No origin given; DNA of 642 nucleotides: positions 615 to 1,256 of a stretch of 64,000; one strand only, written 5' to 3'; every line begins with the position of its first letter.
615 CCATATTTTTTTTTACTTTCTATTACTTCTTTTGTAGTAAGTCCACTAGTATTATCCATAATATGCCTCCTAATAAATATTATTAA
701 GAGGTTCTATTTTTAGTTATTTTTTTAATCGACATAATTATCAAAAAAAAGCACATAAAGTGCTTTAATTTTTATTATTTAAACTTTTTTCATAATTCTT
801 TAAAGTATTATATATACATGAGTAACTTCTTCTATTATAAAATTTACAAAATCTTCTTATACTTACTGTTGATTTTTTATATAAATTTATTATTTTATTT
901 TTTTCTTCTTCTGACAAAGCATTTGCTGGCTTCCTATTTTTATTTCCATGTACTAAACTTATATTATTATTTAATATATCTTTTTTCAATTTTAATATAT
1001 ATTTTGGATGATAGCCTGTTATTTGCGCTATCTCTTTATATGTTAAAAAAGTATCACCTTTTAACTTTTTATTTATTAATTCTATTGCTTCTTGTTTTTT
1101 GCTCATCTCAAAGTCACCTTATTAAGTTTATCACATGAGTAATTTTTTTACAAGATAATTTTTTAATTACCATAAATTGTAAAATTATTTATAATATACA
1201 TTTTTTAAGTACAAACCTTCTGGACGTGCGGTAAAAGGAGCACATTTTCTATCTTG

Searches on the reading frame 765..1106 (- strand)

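Call 23: search_protein_families(library=pfam, proteins=[window:765-1106:-], max_evalue=0.001)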
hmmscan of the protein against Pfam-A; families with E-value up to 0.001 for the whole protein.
window:765-1106:- (113 aa): 2 families
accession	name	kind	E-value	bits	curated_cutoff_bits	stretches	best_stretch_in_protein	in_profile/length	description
PF13518.12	HTH_28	-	3.3e-06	27.5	25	0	71-107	4-38/52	Helix-turn-helix domain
PF13551.12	HTH_29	-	3.8e-05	24.1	28.1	0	6-69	3-63/64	Winged helix-turn helix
